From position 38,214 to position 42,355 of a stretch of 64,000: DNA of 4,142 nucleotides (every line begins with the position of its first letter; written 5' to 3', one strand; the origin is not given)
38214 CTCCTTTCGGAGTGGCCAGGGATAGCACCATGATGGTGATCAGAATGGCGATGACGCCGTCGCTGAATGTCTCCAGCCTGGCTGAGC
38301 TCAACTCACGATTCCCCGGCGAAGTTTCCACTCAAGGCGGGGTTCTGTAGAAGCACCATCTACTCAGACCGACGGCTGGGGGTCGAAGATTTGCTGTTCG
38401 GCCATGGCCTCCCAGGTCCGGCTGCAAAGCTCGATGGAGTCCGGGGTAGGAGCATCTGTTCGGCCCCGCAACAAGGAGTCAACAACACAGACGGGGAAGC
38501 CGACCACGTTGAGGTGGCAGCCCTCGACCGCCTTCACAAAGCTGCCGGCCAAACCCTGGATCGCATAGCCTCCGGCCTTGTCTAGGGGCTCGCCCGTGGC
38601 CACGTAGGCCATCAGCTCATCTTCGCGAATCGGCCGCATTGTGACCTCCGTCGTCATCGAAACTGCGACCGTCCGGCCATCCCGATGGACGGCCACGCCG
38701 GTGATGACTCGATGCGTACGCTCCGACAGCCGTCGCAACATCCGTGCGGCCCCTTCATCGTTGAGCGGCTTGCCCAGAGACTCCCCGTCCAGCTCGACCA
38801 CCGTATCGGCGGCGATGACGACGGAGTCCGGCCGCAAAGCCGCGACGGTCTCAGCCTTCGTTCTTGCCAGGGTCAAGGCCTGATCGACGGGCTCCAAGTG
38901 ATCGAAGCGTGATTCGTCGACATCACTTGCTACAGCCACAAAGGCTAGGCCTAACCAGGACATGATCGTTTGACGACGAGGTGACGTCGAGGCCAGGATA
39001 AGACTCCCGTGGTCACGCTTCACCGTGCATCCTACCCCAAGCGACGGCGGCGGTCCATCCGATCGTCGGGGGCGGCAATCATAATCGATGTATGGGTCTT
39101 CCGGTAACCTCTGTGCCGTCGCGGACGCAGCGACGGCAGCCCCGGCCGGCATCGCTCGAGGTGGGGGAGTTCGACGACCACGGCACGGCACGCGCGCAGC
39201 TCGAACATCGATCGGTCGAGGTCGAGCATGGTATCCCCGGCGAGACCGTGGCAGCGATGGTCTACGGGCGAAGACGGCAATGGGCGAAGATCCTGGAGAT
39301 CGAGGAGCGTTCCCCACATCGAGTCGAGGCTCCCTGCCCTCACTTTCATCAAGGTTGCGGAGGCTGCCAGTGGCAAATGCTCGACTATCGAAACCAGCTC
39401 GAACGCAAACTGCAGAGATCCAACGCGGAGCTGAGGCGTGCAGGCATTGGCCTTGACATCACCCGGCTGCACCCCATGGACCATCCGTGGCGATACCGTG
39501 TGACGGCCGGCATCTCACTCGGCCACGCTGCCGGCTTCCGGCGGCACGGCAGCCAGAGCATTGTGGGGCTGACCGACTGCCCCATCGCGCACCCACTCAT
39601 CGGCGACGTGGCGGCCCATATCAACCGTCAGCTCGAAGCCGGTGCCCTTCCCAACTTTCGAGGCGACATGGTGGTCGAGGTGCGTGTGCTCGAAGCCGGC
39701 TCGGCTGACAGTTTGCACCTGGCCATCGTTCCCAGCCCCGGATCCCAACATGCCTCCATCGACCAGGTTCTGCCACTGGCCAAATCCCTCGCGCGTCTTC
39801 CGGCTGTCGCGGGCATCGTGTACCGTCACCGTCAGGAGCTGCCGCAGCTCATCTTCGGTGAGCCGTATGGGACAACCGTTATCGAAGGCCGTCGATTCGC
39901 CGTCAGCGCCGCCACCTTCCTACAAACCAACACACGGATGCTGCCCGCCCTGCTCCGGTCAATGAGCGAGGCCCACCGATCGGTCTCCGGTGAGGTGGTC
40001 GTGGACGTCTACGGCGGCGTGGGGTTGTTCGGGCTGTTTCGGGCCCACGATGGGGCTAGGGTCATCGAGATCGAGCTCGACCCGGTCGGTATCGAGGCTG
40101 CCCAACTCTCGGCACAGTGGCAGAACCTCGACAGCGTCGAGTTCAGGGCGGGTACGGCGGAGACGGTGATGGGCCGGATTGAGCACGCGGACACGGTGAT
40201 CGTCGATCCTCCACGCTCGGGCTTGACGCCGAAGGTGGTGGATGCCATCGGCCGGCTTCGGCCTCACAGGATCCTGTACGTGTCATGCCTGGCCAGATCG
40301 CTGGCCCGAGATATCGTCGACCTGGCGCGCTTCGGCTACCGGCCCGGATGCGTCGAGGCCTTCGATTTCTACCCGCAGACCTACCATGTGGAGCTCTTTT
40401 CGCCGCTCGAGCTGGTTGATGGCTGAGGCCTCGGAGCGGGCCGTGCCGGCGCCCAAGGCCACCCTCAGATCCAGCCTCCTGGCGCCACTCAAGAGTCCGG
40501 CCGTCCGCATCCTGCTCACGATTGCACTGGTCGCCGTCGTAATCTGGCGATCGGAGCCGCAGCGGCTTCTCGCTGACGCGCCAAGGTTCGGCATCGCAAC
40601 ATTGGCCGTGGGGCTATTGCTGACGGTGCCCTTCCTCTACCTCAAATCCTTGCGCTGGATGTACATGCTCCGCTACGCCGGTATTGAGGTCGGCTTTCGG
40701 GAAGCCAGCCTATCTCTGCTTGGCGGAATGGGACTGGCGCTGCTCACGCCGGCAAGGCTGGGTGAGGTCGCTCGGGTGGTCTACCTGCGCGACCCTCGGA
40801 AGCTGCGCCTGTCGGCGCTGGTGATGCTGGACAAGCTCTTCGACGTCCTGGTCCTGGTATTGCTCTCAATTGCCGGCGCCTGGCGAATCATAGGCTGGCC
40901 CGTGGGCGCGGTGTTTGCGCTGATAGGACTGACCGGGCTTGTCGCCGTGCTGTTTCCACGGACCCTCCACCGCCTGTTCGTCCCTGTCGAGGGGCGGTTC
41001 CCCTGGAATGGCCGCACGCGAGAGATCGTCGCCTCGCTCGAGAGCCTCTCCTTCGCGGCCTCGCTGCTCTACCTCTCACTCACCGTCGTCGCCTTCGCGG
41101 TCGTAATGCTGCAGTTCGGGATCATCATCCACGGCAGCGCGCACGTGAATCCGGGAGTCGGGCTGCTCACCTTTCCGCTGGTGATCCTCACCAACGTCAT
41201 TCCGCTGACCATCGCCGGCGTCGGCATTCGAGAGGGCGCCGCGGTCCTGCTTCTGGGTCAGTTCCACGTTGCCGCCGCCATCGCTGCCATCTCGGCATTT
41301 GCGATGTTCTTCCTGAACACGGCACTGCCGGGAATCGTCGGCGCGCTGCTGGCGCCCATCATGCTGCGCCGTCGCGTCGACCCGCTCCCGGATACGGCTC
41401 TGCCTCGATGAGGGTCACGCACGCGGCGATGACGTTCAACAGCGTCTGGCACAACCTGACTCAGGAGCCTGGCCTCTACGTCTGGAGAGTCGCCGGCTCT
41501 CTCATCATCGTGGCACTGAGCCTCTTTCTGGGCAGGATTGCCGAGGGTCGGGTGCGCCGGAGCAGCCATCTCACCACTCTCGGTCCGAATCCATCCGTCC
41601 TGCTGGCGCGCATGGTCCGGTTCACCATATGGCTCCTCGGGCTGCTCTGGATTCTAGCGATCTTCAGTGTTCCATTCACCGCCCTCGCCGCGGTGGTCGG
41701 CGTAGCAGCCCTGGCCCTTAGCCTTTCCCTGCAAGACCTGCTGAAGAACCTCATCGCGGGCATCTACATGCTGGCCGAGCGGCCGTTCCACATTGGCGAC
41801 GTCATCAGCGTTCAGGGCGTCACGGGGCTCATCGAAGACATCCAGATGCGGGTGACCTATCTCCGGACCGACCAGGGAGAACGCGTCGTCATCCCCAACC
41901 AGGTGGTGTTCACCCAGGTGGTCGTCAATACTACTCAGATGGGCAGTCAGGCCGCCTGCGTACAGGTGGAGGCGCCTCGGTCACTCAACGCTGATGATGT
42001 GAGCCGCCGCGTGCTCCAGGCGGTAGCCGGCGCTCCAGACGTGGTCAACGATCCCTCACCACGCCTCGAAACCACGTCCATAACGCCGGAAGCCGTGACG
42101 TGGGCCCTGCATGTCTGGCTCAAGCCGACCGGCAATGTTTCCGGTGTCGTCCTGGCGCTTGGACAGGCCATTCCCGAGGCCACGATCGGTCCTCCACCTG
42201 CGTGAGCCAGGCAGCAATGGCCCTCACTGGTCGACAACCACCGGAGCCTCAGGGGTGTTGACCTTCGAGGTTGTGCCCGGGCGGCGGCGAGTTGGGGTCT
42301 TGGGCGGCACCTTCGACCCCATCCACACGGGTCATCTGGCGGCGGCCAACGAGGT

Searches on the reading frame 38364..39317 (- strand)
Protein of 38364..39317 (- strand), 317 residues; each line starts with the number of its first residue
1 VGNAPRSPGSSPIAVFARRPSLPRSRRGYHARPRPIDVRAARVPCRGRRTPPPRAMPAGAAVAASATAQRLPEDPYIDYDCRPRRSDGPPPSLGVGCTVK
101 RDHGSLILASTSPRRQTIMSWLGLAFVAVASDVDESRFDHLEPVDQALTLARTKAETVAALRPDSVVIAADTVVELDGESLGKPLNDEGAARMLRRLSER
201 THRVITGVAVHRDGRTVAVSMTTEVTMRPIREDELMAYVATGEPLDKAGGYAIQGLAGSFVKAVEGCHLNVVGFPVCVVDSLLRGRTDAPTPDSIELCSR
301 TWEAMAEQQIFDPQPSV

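Call 46: search_protein_families(library=pfam, proteins=[window:38364-39317:-], max_evalue=0.00001)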
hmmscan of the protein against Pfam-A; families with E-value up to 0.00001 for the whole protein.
window:38364-39317:- (317 aa): 1 family
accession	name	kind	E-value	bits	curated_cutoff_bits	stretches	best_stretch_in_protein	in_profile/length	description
PF02545.19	Maf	-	1.5e-55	188.3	27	1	106-284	2-185/187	Maf-like protein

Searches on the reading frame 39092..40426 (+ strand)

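Call 46: search_protein_families(library=pfam, proteins=[window:39092-40426:+], max_evalue=0.00001)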
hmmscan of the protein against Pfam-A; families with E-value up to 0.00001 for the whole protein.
window:39092-40426:+ (444 aa): 1 family
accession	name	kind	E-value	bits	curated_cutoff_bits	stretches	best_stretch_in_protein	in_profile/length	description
PF05958.17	tRNA_U5-meth_tr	-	1.5e-12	47.7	23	1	271-434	174-349/357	tRNA (Uracil-5-)-methyltransferase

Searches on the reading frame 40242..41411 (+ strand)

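Call 46: search_protein_families(library=pfam, proteins=[window:40242-41411:+], max_evalue=0.00001)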
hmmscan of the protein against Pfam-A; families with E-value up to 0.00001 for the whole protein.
window:40242-41411:+ (389 aa): 1 family
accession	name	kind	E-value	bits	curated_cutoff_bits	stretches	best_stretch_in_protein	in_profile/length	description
PF03706.18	LPG_synthase_TM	-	6.6e-28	98.5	33.4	1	90-367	1-302/302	Lysylphosphatidylglycerol synthase TM region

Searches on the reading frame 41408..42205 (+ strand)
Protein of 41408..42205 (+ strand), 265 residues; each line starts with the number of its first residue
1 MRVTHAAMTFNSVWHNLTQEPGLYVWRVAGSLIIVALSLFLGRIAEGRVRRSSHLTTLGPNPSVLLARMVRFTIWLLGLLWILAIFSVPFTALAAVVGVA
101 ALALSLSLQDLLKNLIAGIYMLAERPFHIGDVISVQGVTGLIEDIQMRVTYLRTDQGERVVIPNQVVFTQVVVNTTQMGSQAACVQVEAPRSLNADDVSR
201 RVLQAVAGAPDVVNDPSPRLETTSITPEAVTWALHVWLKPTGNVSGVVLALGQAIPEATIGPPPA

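Call 46: search_protein_families(library=pfam, proteins=[window:41408-42205:+], max_evalue=0.00001)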
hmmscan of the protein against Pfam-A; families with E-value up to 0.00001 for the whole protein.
window:41408-42205:+ (265 aa): 2 families
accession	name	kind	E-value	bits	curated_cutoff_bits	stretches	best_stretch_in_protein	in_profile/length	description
PF00924.24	MS_channel_2nd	-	7e-21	74.5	20.2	1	110-176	1-67/68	Mechanosensitive ion channel, beta-domain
PF21088.3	MS_channel_1st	-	3.3e-06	27.4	23.1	1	69-109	2-42/42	Mechanosensitive ion channel, transmembrane helices 2/3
